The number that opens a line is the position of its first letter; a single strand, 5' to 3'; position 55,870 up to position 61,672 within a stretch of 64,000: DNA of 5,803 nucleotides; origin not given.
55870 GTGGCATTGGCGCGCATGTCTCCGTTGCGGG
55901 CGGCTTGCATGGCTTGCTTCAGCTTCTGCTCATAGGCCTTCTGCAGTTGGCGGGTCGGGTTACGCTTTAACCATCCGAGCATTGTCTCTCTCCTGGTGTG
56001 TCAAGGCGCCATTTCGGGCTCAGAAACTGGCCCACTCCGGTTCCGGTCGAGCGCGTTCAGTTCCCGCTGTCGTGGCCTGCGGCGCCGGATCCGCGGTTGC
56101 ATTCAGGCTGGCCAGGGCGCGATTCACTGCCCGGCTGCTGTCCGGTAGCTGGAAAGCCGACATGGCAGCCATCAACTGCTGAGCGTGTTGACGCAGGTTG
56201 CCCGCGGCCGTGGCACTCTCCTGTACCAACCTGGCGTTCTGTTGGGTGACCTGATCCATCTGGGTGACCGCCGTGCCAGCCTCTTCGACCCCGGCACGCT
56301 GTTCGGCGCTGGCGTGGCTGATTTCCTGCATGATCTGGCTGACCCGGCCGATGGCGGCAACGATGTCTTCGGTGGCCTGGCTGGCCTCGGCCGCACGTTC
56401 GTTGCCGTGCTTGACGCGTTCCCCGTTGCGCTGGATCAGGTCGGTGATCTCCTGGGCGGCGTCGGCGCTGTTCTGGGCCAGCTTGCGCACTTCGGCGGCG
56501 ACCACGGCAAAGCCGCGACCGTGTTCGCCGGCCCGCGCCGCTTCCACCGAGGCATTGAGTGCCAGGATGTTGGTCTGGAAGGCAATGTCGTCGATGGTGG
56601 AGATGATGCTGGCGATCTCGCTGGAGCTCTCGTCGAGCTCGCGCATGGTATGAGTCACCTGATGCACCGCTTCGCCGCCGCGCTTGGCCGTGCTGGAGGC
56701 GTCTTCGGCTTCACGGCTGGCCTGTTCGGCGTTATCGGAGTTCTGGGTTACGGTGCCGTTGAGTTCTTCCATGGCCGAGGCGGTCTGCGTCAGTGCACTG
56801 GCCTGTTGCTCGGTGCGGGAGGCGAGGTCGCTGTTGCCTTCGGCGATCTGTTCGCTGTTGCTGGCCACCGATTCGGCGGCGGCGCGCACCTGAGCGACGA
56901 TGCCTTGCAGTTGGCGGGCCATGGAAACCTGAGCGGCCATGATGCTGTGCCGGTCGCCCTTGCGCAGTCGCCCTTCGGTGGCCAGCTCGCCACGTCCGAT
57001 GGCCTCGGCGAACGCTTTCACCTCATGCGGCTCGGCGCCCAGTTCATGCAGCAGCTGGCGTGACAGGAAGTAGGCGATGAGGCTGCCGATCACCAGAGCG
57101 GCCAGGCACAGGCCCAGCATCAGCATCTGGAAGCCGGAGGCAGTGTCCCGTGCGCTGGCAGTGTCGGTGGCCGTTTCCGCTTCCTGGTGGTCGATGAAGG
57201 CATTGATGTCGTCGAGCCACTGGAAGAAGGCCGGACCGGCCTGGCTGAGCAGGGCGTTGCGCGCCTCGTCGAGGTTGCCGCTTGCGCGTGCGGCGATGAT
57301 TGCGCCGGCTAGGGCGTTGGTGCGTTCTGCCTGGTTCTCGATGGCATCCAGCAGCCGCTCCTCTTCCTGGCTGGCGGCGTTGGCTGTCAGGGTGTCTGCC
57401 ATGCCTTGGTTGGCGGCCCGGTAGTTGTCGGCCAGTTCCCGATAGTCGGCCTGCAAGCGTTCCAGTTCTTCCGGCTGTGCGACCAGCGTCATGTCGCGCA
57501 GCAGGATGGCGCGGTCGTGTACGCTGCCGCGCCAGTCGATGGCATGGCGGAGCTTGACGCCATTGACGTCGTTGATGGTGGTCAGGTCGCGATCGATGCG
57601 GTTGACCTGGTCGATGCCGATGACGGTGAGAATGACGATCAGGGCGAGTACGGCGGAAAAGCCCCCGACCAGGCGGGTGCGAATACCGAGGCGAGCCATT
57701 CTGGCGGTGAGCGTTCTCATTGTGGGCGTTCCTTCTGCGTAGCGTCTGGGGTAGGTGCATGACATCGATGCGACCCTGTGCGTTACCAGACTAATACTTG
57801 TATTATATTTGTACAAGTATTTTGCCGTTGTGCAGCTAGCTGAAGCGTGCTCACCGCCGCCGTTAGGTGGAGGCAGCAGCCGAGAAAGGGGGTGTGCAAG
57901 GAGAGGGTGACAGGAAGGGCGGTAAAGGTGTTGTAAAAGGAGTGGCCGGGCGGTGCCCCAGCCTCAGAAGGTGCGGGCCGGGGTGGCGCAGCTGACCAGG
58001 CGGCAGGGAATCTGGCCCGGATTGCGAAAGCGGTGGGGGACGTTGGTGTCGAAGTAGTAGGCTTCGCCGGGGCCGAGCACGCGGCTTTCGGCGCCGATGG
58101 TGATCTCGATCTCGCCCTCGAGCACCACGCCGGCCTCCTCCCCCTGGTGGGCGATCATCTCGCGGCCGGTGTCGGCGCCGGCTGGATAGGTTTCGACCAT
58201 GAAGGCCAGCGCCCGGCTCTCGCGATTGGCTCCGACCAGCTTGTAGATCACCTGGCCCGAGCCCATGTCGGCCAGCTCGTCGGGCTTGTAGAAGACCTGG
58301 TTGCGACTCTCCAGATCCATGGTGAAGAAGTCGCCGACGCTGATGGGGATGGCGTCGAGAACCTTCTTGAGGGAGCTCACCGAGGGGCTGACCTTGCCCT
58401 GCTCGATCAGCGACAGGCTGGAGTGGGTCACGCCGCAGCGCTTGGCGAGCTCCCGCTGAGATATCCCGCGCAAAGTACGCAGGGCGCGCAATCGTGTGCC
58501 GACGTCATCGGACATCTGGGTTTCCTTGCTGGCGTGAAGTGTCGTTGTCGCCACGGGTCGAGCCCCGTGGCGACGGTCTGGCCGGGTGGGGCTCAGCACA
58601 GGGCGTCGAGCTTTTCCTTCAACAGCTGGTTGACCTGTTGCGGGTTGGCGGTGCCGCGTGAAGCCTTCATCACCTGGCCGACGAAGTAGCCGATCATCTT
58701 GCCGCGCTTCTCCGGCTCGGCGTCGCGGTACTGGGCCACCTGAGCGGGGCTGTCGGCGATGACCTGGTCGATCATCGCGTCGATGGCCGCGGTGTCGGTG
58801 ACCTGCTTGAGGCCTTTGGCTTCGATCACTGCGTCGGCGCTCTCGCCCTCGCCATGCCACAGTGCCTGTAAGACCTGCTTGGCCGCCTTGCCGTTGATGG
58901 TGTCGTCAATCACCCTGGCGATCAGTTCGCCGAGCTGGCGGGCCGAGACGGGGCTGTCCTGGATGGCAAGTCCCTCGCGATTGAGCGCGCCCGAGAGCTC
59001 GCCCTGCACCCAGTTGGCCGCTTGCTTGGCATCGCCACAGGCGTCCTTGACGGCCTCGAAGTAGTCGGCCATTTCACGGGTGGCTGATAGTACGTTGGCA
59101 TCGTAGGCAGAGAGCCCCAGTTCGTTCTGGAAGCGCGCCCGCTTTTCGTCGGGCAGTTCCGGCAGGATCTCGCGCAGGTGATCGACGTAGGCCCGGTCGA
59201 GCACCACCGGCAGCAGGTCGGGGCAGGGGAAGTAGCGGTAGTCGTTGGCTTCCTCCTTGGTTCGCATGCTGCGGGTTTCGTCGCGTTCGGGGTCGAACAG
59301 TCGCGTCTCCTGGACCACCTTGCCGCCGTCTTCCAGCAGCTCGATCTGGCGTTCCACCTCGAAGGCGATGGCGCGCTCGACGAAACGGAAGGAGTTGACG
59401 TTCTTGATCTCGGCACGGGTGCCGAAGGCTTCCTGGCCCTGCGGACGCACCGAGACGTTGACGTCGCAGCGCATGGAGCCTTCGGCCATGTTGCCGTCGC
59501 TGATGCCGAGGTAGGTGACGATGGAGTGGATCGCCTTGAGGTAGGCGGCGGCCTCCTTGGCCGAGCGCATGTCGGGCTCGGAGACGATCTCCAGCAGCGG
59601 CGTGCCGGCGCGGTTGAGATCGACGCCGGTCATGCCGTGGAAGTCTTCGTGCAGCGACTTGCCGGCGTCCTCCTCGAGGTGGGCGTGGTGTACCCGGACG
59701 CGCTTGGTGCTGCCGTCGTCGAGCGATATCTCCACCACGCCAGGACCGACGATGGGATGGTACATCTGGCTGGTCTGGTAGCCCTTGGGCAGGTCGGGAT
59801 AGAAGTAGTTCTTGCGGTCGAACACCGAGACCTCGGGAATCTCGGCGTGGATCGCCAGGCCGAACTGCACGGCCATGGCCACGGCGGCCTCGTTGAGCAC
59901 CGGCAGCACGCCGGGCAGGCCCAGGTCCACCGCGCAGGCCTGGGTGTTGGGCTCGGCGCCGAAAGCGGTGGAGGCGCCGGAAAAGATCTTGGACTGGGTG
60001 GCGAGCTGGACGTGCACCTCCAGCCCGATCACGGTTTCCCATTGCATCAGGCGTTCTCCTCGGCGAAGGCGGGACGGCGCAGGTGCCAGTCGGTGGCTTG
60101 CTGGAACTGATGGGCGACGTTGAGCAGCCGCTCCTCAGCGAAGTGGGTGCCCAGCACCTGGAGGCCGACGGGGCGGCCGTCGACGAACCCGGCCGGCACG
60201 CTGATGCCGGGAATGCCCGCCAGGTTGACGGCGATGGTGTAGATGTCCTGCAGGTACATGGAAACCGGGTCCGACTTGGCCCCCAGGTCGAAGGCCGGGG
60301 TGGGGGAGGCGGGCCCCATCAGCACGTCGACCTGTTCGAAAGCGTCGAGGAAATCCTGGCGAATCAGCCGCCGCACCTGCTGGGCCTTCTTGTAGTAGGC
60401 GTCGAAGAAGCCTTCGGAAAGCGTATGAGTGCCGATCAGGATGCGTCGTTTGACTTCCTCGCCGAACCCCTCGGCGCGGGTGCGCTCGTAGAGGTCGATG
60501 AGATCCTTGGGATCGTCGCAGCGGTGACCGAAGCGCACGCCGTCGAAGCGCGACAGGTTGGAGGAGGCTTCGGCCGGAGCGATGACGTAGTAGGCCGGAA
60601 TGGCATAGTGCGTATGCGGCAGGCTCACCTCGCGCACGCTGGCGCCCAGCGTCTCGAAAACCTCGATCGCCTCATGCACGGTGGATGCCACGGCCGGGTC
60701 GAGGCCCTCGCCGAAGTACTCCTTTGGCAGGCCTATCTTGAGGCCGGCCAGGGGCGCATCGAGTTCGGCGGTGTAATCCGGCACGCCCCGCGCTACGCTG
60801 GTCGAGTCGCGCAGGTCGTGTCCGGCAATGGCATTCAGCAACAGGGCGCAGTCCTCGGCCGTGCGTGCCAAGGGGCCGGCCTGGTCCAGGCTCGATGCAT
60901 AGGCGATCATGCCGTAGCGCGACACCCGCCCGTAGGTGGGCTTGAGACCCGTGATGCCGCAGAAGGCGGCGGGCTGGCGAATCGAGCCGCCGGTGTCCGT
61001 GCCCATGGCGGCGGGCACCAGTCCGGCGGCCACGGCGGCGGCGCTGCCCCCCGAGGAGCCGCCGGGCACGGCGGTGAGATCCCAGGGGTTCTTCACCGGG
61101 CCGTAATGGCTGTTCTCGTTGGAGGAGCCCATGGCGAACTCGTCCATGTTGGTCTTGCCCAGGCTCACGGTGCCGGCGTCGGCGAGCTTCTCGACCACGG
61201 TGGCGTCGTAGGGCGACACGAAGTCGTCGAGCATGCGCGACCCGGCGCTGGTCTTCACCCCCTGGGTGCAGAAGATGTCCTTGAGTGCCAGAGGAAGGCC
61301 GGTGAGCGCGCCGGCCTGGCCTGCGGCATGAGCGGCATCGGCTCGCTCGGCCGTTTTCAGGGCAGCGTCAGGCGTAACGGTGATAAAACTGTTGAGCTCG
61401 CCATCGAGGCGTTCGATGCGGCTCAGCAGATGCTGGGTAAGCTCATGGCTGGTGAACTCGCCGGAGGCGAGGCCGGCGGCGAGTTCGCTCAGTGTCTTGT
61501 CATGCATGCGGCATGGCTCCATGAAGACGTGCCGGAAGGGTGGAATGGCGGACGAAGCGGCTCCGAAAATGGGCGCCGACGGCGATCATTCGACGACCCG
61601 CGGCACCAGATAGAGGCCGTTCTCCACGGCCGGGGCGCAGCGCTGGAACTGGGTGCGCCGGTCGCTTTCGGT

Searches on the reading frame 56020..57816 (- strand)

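Call 8: search_protein_families(library=pfam, proteins=[window:56020-57816:-], max_evalue=0.00001)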
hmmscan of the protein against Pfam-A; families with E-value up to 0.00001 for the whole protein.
window:56020-57816:- (598 aa): 2 families
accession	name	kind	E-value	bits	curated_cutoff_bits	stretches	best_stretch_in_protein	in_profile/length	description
PF00015.26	MCPsignal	-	8.8e-49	166.1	34.6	1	369-524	3-172/172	Methyl-accepting chemotaxis protein (MCP) signalling domain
PF12729.13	4HB_MCP_1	-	1.3e-15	57.9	27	1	43-224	2-179/181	Four helix bundle sensory module for signal transduction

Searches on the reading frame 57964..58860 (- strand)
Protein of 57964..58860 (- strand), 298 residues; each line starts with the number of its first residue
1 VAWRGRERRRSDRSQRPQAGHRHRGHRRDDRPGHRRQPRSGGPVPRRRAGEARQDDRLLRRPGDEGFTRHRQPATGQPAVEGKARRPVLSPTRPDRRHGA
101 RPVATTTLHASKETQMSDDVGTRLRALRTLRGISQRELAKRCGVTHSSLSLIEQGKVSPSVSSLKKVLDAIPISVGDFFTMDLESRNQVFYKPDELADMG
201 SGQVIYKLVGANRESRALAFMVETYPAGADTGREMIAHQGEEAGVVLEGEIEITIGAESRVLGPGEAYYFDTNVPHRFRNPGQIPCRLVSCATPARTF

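Call 8: search_protein_families(library=pfam, proteins=[window:57964-58860:-], max_evalue=0.00001)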
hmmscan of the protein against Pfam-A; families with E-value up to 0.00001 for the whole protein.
window:57964-58860:- (298 aa): 4 families
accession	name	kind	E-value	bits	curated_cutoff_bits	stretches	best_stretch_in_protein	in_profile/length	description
PF07883.17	Cupin_2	-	6.7e-19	67.8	27.2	1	222-290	2-68/70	Cupin domain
PF01381.28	HTH_3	-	3.7e-14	52.9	23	1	124-177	1-54/55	Helix-turn-helix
PF13560.12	HTH_31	-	1.1e-11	45.3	27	1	120-170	2-53/64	Helix-turn-helix domain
PF13443.12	HTH_26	-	3.5e-07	30.8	22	1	123-181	1-60/63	Cro/C1-type HTH DNA-binding domain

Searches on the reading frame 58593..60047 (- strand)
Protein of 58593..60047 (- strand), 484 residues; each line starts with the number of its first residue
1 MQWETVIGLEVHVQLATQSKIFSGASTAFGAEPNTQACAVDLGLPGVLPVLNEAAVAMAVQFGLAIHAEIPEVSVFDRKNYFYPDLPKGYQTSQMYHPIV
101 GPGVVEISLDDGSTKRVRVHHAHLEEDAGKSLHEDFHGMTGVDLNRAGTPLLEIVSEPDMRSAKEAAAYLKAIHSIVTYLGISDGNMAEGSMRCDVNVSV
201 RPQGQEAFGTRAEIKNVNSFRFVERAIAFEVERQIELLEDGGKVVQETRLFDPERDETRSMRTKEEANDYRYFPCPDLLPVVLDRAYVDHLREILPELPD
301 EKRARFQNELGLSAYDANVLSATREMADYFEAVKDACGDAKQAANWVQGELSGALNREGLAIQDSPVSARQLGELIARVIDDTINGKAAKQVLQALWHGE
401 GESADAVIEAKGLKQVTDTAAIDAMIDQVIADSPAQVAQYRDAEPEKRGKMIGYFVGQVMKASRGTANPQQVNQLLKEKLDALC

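Call 9: search_protein_families(library=pfam, proteins=[window:58593-60047:-], max_evalue=0.00001)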
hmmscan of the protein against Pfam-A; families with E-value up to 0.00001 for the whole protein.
window:58593-60047:- (484 aa): 2 families
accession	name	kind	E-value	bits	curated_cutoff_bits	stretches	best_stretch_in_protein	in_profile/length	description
PF02934.20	GatB_N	-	4.8e-121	403.6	23.4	1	5-288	1-276/277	GatB/GatE catalytic domain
PF02637.23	GatB_Yqey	-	1.7e-48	164.7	27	1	328-480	1-148/148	GatB domain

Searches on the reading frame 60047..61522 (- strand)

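Call 9: search_protein_families(library=pfam, proteins=[window:60047-61522:-], max_evalue=0.00001)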
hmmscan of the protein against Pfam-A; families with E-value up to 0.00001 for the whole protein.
window:60047-61522:- (491 aa): 1 family
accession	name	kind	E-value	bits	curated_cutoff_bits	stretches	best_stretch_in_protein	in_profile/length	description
PF01425.27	Amidase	-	6.2e-159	530.2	27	1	27-467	1-445/445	Amidase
